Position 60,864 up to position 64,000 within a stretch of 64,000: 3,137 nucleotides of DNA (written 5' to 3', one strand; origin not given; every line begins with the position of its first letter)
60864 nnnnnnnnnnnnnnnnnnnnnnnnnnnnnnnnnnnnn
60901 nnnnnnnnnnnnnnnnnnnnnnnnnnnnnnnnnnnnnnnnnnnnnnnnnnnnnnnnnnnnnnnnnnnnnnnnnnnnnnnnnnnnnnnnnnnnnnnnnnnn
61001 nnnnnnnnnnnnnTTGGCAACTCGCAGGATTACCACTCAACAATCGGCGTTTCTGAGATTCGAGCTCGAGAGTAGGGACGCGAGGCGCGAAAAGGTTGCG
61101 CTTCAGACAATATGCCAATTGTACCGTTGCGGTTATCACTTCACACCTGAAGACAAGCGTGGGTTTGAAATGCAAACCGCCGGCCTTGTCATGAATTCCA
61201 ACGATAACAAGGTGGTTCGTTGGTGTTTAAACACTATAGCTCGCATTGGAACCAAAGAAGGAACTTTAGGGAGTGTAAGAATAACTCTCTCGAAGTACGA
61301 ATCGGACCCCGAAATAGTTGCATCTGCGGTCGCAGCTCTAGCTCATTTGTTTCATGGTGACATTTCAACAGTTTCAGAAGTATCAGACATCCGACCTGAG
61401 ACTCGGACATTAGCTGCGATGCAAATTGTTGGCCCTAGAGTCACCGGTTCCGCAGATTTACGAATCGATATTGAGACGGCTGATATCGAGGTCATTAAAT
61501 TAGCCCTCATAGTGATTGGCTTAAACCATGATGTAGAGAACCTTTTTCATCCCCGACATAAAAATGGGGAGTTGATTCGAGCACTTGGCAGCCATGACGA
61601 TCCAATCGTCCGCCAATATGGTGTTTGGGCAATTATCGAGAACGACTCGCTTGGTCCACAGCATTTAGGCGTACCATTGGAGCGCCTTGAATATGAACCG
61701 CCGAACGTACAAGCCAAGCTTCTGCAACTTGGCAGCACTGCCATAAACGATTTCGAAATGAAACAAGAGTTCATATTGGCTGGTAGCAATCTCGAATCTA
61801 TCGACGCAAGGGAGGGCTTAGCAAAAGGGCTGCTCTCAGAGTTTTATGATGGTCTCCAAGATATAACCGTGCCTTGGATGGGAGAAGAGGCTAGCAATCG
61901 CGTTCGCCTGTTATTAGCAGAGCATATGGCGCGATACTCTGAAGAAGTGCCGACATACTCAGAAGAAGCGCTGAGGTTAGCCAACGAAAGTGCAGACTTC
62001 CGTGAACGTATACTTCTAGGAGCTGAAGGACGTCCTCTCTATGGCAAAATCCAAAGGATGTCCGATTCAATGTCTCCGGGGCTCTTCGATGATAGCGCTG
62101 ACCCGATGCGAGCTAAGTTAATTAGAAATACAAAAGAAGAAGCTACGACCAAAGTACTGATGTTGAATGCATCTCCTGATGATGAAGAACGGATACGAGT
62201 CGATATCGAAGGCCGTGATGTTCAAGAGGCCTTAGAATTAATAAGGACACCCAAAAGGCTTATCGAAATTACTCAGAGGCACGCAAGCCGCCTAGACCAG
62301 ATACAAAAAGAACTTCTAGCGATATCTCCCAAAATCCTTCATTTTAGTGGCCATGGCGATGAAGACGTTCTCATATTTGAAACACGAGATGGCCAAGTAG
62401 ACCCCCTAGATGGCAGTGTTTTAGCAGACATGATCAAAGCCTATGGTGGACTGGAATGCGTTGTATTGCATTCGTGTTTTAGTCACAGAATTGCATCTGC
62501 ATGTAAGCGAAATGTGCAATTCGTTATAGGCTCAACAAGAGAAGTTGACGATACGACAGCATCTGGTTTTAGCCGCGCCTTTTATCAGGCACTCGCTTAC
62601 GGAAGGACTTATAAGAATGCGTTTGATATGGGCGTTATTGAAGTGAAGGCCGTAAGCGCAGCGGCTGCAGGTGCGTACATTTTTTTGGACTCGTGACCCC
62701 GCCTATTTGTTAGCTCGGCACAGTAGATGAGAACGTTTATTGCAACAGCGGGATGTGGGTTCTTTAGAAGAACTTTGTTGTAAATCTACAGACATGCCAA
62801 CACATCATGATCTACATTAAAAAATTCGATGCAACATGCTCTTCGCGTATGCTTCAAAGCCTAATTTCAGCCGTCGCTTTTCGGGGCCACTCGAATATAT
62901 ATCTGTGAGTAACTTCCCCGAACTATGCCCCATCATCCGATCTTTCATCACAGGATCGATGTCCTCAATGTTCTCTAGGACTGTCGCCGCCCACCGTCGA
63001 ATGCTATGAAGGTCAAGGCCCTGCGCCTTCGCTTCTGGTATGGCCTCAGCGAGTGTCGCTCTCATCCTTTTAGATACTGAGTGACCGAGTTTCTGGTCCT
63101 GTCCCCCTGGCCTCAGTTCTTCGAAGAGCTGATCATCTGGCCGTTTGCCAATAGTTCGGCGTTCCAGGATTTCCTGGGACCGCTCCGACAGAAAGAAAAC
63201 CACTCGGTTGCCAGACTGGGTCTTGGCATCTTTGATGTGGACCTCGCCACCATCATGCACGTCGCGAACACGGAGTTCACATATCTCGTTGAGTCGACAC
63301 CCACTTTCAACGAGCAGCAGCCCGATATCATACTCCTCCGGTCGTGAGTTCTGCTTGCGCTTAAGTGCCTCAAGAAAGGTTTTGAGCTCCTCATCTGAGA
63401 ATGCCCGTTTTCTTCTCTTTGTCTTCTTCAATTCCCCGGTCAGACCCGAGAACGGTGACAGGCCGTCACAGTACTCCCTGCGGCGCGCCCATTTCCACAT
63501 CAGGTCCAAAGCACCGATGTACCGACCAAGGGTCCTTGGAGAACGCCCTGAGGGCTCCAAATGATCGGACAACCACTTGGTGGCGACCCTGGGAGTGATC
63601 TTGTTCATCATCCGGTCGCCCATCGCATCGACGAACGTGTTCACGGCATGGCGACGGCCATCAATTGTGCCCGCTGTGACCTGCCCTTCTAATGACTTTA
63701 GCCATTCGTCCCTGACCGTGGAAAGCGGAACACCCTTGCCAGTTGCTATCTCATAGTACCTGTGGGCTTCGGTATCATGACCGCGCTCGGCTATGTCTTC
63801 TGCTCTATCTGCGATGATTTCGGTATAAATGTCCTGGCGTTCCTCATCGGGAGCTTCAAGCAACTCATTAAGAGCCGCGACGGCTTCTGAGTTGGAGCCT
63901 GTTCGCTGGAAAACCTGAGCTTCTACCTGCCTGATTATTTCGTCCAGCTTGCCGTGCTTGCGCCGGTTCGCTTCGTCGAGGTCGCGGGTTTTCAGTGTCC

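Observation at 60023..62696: Candidate uncharacterised conflict/defence module: HARE-HTH protein plus HEAT-repeat CHAT(caspase-fold) protein in an integrase-adjacent low-GC cargo slot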

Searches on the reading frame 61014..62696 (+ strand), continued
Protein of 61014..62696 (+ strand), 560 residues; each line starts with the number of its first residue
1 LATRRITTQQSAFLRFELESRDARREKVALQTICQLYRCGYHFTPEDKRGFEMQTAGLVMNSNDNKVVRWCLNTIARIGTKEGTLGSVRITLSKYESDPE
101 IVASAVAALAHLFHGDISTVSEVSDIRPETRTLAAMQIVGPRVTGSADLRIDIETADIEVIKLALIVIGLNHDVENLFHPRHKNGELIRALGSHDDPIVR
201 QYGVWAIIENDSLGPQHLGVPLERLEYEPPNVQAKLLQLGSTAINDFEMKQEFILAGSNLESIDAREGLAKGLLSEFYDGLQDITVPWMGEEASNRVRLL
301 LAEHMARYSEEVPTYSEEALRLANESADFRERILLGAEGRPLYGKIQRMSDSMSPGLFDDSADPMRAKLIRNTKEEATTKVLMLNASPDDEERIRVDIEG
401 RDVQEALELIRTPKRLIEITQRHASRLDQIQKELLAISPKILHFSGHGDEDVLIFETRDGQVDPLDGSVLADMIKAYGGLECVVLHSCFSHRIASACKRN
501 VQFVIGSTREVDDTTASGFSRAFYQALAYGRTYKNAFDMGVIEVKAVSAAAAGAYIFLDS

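Call 53: search_protein_families(library=pfam, proteins=[L083:4178-4999:+, L083:5016-6479:+, L084:7734-8819:+, L084:8830-10728:-, L084:10725-12080:-, L084:3335-4300:-, L084:2847-3296:-], max_evalue=0.01)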
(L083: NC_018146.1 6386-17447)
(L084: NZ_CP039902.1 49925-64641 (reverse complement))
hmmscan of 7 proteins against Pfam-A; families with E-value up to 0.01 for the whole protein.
L083:4178-4999:+ (273 aa): 2 families
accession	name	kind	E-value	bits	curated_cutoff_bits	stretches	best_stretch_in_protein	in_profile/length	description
PF05066.19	HARE-HTH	-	1.6e-09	38.5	25.9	1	18-84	5-66/71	HB1, ASXL, restriction endonuclease HTH domain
PF25318.1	WH_GDS1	-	0.003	18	27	1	24-72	19-65/95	GDS1 winged helix domain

L083:5016-6479:+ (487 aa): 0 families

L084:7734-8819:+ (361 aa): 2 families
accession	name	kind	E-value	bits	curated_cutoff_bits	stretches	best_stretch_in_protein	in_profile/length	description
PF12770.12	CHAT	-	4.1e-12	46.6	24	1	181-333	106-267/289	CHAT domain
PF21823.1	MUCL1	-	0.0063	17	35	0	25-87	23-80/85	Mucin-like protein 1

L084:8830-10728:- (632 aa): 1 family
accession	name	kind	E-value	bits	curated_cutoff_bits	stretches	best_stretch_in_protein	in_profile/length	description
PF12770.12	CHAT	-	1.7e-13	51.1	24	1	427-613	70-271/289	CHAT domain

L084:10725-12080:- (451 aa): 1 family
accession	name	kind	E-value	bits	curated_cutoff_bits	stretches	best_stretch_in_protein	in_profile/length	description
PF00149.33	Metallophos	-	6e-09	37.1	21.5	1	177-369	2-191/191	Calcineurin-like phosphoesterase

L084:3335-4300:- (321 aa): 1 family
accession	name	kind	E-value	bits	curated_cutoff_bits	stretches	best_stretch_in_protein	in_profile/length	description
PF00656.27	Peptidase_C14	-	4.1e-10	40.2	21.4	1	3-187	2-195/233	Caspase domain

L084:2847-3296:- (149 aa): 0 families

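Call 78: search_protein_families(library=phrogs, proteins=[window:61014-62696:+], max_evalue=0.001)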
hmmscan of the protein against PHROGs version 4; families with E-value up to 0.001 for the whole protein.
window:61014-62696:+ (560 aa): 0 families

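Call 92: search_protein_families(library=padloc, proteins=[L084:4302-4688:-, L084:3335-4300:-, L084:2847-3296:-, L084:7734-8819:+, L084:8830-10728:-, L084:10725-12080:-, L084:12417-13382:-, L084:507-1013:+], max_evalue=0.001)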
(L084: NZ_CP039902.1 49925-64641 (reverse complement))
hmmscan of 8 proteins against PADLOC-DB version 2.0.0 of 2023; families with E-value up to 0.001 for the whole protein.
L084:4302-4688:- (128 aa): 2 families
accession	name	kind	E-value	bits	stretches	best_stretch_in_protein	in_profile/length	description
PDLC00418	ThsB1|ThsB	-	4.8e-05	21.3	1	53-116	58-122/155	TIR-like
PDLC00429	ThsB1|ThsB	-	0.00047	18.2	1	1-98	1-105/167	TIR-like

L084:3335-4300:- (321 aa): 1 family
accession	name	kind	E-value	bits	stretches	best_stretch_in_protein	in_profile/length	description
PDLC02987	caspase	-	9.3e-15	52.8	1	5-199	5-158/453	-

L084:2847-3296:- (149 aa): 0 families

L084:7734-8819:+ (361 aa): 1 family
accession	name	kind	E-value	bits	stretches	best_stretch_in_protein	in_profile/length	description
PDLC05062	PDC-S66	-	1.6e-09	35.7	1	1-132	1-132/282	-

L084:8830-10728:- (632 aa): 1 family
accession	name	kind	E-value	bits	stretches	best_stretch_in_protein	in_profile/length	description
PDLC02016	SAVED_CHAT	-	0.00016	18.7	1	485-588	147-246/498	-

L084:10725-12080:- (451 aa): 0 families

L084:12417-13382:- (321 aa): 1 family
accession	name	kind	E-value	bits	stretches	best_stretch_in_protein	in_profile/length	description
PDLC00420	ThsB1|ThsB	-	1.6e-25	87.9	1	13-318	3-315/319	TIR-like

L084:507-1013:+ (168 aa): 10 families
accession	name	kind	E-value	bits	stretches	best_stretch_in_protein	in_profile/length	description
PDLC00436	ThsB1|ThsB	-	4.9e-16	56.8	1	4-85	37-119/183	TIR-like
PDLC00422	ThsB1|ThsB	-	9.6e-15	52.6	1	5-81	43-122/194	TIR-like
PDLC00437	ThsB1|ThsB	-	2.9e-13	48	1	24-93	3-75/129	TIR-like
PDLC00425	ThsB1|ThsB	-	5.3e-12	43.5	1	5-129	254-381/389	TIR-like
PDLC00423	ThsB1|ThsB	-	1.6e-11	42.3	1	4-87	37-122/190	TIR-like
PDLC00419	ThsB1|ThsB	-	1.2e-10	39.5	1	3-85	28-111/165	TIR-like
PDLC02012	SAVED5--SAVED_TIR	-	4.5e-09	33.9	1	4-76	15-84/404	-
PDLC00418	ThsB1|ThsB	-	8.1e-09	33.5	1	3-102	5-111/155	TIR-like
PDLC00434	ThsB1|ThsB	-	9.2e-09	32.9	1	3-90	139-224/396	TIR-like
PDLC00426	ThsB1|ThsB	-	0.00042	17.7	1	5-84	240-323/352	TIR-like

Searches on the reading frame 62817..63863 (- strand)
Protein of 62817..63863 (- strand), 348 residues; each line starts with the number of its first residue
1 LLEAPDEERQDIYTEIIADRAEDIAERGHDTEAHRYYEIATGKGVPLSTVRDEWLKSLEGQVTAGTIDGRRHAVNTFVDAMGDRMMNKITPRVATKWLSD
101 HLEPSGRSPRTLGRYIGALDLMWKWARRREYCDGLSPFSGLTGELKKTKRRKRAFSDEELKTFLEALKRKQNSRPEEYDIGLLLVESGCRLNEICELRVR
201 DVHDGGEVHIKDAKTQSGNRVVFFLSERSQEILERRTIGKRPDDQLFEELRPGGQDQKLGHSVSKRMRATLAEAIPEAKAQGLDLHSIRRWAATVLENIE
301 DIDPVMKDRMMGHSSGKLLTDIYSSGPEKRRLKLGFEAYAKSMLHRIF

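Call 43: search_protein_families(library=pfam, proteins=[window:62817-63863:-], max_evalue=0.01)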
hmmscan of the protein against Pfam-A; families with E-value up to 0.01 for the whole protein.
window:62817-63863:- (348 aa): 4 families
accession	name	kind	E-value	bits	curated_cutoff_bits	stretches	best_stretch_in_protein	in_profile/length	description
PF00589.27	Phage_integrase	-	3.1e-10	40.5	27.1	1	156-323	4-165/172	Phage integrase family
PF14659.12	Phage_int_SAM_3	-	8.9e-05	23.1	22.6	1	48-99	3-55/58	Phage integrase, N-terminal SAM-like domain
PF16795.10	Phage_integr_3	-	0.00057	20.3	27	0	157-197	6-43/161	Archaeal phage integrase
PF02899.23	Phage_int_SAM_1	-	0.00093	19.9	22.3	0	57-129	7-82/83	Phage integrase, N-terminal SAM-like domain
